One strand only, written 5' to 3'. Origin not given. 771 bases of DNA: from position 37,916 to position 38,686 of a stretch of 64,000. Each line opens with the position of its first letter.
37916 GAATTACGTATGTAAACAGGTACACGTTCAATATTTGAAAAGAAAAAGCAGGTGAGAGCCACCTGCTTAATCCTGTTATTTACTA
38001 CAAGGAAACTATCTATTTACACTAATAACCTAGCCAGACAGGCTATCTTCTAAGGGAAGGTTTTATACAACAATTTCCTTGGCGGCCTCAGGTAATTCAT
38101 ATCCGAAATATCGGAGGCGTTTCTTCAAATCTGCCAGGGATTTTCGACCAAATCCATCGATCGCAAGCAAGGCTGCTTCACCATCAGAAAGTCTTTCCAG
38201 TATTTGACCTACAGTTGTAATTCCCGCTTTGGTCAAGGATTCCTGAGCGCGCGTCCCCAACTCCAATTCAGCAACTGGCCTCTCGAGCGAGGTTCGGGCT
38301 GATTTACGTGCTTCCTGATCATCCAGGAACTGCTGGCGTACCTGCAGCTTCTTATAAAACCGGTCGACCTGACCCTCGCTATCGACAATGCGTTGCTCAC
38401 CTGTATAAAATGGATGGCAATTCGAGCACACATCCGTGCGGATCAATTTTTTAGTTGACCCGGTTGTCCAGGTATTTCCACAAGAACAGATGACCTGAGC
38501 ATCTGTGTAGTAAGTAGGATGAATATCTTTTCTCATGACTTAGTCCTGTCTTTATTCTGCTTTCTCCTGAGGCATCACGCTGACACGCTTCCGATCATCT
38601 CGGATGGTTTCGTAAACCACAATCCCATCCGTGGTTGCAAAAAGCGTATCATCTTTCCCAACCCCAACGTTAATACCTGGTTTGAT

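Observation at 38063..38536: Ribosomal protein L31 fused to an RNA polymerase alpha-subunit C-terminal-domain-like module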

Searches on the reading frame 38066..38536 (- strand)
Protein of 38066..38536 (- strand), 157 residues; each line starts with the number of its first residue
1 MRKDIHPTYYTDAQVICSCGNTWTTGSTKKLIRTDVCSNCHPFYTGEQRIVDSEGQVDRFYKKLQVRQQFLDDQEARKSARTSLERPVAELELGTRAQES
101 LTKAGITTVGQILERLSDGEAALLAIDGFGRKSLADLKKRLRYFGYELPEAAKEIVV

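Call 3: search_protein_families(library=pfam, proteins=[window:38066-38536:-], max_evalue=1)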
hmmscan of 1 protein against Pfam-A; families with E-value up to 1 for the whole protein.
window:38066-38536:- (157 aa): 5 families
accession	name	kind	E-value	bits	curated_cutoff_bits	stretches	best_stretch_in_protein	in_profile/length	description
PF01197.23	Ribosomal_L31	-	1.7e-28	99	27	1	1-64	1-64/65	Ribosomal protein L31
PF03118.21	RNA_pol_A_CTD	-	7e-12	45.3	23.8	1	78-141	5-65/67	Bacterial RNA polymerase, alpha chain C terminal domain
PF11238.13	DUF3039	-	0.051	13.8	22.7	1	5-44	16-53/56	Protein of unknown function (DUF3039)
PF14229.12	DUF4332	-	0.065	13.8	23.2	1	94-140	4-52/122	Domain of unknown function (DUF4332)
PF14520.12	HHH_5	-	0.082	13.8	27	1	100-142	17-56/57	Helix-hairpin-helix domain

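Call 4: search_protein_families(library=ncbifam, proteins=[window:38066-38536:-], max_evalue=1)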
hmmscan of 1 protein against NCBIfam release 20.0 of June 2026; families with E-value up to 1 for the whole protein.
window:38066-38536:- (157 aa): 15 families
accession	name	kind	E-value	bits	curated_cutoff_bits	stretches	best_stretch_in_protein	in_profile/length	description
NF000612.0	PRK00019.1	equivalog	1.2e-28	98.6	70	1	1-68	1-69/72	50S ribosomal protein L31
TIGR00105.1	L31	equivalog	2.3e-25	88.5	38.35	1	1-64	1-65/68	50S ribosomal protein L31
NF001809.0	PRK00528.1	equivalog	1.3e-19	70.1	70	1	1-65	1-69/75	50S ribosomal protein L31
NF002462.1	PRK01678.1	exception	2.8e-14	53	86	1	21-64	35-78/80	type B 50S ribosomal protein L31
NF003519.0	PRK05182.2-5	equivalog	1.1e-12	47.6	277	1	62-150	231-316/320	DNA-directed RNA polymerase subunit alpha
TIGR02027.1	rpoA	equivalog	6.7e-11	41.9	227.8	1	72-149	222-296/298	DNA-directed RNA polymerase subunit alpha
NF003513.0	PRK05182.1-2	equivalog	1.9e-10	40.2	302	1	69-148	239-315/338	DNA-directed RNA polymerase subunit alpha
NF003514.0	PRK05182.1-4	equivalog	1.4e-09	37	434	1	75-153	238-313/338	DNA-directed RNA polymerase subunit alpha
NF003517.0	PRK05182.2-3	equivalog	3.2e-08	32.9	356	1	60-149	233-319/344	DNA-directed RNA polymerase subunit alpha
NF003518.0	PRK05182.2-4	equivalog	1.7e-06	27.5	523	1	78-148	241-308/312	DNA-directed RNA polymerase subunit alpha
NF003515.0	PRK05182.2-1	equivalog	1.7e-06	27.5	406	1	71-148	238-310/314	DNA-directed RNA polymerase subunit alpha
NF003516.0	PRK05182.2-2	equivalog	8.9e-06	25.1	353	1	63-151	223-310/315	DNA-directed RNA polymerase subunit alpha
NF033442.0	BREX_PglW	equivalog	0.00019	19.3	990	1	73-153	785-862/1391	BREX system serine/threonine kinase PglW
NF011498.0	PRK14906.1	equivalog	0.06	10.6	1437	1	91-142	1318-1366/1459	DNA-directed RNA polymerase subunit beta'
NF005841.0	PRK07758.1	equivalog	0.092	13.1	115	1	93-142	42-88/95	hypothetical protein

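Call 5: search_solved_structures(query=window:38066-38536:-, max_evalue=1, show_alignments=3)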
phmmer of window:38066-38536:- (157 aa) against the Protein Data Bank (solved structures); distinct sequences matched with E-value up to 1: 103 (the best 60 are shown).
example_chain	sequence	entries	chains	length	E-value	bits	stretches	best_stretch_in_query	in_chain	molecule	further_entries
28nt_Z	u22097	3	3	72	8.9e-21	77.8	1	1-64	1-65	Large ribosomal subunit protein bL31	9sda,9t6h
9t0z_4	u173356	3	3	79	4.1e-19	72.5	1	1-69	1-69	Large ribosomal subunit protein bL31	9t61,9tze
5v7q_6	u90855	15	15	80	1.4e-18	70.7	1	1-68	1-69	50S ribosomal protein L31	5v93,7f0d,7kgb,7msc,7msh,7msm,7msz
3j9w_B3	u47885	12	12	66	1.9e-18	70.3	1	1-64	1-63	50S ribosomal protein bL31 | 50S ribosomal protein L31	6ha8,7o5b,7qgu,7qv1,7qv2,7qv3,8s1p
4v87_A4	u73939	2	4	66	2.3e-18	70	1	1-63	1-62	50S ribosomal protein L31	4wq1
4zer_14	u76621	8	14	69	2.4e-18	70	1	1-63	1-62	50S ribosomal protein L31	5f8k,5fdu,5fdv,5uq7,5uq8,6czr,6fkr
6gzq_Z1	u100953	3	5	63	2.4e-18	70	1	1-63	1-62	50S ribosomal protein L31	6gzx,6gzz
10px_14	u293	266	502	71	2.6e-18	69.9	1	1-63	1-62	50S ribosomal protein L31 | 50S ribosomal protein L32 | 50S ribosomal protein L30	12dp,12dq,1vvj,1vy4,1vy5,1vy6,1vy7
5njt_y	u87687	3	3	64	2.9e-18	69.7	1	1-63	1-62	50S ribosomal protein L31 | Large ribosomal subunit protein bL31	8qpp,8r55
6ha1_6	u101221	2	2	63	3.3e-18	69.5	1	1-63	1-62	50S ribosomal protein L31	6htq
8crx_4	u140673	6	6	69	8.3e-18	68.2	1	1-63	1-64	50S ribosomal protein L31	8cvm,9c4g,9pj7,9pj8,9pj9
7unr_3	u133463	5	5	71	9.4e-18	68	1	1-64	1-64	50S ribosomal protein L31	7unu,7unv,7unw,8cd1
4v63_B4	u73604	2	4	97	9.9e-18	68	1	2-63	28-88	50S ribosomal protein L31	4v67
6q95_a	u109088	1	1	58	3.6e-17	66.1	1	3-60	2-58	50S ribosomal protein L31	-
5o5j_g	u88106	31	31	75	4.2e-17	65.9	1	1-69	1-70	50S ribosomal protein L31 | Large ribosomal subunit protein bL31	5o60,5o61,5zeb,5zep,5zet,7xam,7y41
7qg8_L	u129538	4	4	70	2.8e-15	60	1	1-66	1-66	50S ribosomal protein L31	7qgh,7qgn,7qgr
11bq_4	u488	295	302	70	3.3e-15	59.8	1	1-66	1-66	50S ribosomal protein L31 | Large ribosomal subunit protein bL31 | Large ribosomal subunit protein bL31A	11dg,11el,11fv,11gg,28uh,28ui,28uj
7otc_5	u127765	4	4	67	3.6e-15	59.7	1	1-65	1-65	50S ribosomal protein L31 | Large ribosomal subunit protein bL31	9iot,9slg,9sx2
23wi_6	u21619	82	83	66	4.2e-15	59.4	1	1-65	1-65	Large ribosomal subunit protein bL31 | 50S ribosomal protein L31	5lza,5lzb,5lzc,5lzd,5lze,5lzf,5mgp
6ysi_W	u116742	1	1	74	5.5e-15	59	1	1-64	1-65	50S ribosomal protein L31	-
7acj_a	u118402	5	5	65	6.7e-15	58.8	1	1-63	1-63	50S ribosomal protein L31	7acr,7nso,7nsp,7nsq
7nbu_l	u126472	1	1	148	3.6e-14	56.4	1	1-65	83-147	50S ribosomal protein L16,50S ribosomal protein L31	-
4v68_B4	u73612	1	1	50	7e-13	52.2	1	1-51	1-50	50S ribosomal protein L31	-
7nhk_3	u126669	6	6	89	1.3e-11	48.2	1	22-68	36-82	50S ribosomal protein L31 type B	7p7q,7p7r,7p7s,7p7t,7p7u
6o8z_1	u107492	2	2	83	1.6e-11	47.8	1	22-67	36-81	50S ribosomal protein L31 type B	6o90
7s0s_h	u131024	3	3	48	3.1e-10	43.6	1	1-47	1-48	50S ribosomal protein L31 | Large ribosomal subunit protein bL31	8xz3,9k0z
1nkw_Y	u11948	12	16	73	3.5e-10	43.5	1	1-64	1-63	50S ribosomal protein L31 | ribosomal protein L31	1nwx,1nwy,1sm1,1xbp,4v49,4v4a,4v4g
5myj_B3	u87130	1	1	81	1.8e-09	41.2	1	22-64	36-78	50S ribosomal protein L31 type B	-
4v61_B1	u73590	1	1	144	2.3e-09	40.8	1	2-65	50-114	Ribosomal Protein L31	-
28jw_Y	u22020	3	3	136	3.4e-09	40.3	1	2-69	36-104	50S ribosomal protein L31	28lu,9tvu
5h1s_a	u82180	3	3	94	1e-08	38.7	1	2-70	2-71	50S ribosomal protein L31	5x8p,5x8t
7ood_x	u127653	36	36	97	1e-08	38.7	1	1-80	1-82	50S ribosomal protein L31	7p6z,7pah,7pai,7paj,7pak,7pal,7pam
6eri_AZ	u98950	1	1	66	1.3e-08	38.4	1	2-63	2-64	50S ribosomal protein L31, chloroplastic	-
7nhn_4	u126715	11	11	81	1.3e-08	38.4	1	22-64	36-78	50S ribosomal protein L31 type B | Large ribosomal subunit protein bL31B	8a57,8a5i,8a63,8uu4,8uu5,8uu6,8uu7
5li0_3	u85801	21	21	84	1.6e-08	38.1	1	22-67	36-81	50S ribosomal protein L31 type B | Large ribosomal subunit protein bL31B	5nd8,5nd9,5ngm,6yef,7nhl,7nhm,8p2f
5mmi_0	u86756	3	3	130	2.4e-08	37.5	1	2-70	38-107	50S ribosomal protein L31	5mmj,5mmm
7p48_Y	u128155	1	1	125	3.7e-08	36.9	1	22-68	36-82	50S ribosomal protein L31 type B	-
8fmw_Ac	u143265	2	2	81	1.8e-07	34.7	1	24-64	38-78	50S ribosomal protein L31 type B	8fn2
5tcu_LF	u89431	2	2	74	9.7e-07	32.3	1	22-60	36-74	50S ribosomal protein L31 type B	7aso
6dzi_g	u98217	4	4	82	1.6e-06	31.6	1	23-63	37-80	50S ribosomal protein L31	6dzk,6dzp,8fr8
6by1_C0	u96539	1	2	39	5.4e-06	29.9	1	15-48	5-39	50S ribosomal protein L31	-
7jil_a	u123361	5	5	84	2.8e-05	27.6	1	27-64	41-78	50S ribosomal protein L31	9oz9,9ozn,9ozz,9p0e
6o8x_1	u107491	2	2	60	6.6e-05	26.4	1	22-46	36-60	50S ribosomal protein L31 type B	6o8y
6o8w_1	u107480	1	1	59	0.00042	23.8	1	22-45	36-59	50S ribosomal protein L31 type B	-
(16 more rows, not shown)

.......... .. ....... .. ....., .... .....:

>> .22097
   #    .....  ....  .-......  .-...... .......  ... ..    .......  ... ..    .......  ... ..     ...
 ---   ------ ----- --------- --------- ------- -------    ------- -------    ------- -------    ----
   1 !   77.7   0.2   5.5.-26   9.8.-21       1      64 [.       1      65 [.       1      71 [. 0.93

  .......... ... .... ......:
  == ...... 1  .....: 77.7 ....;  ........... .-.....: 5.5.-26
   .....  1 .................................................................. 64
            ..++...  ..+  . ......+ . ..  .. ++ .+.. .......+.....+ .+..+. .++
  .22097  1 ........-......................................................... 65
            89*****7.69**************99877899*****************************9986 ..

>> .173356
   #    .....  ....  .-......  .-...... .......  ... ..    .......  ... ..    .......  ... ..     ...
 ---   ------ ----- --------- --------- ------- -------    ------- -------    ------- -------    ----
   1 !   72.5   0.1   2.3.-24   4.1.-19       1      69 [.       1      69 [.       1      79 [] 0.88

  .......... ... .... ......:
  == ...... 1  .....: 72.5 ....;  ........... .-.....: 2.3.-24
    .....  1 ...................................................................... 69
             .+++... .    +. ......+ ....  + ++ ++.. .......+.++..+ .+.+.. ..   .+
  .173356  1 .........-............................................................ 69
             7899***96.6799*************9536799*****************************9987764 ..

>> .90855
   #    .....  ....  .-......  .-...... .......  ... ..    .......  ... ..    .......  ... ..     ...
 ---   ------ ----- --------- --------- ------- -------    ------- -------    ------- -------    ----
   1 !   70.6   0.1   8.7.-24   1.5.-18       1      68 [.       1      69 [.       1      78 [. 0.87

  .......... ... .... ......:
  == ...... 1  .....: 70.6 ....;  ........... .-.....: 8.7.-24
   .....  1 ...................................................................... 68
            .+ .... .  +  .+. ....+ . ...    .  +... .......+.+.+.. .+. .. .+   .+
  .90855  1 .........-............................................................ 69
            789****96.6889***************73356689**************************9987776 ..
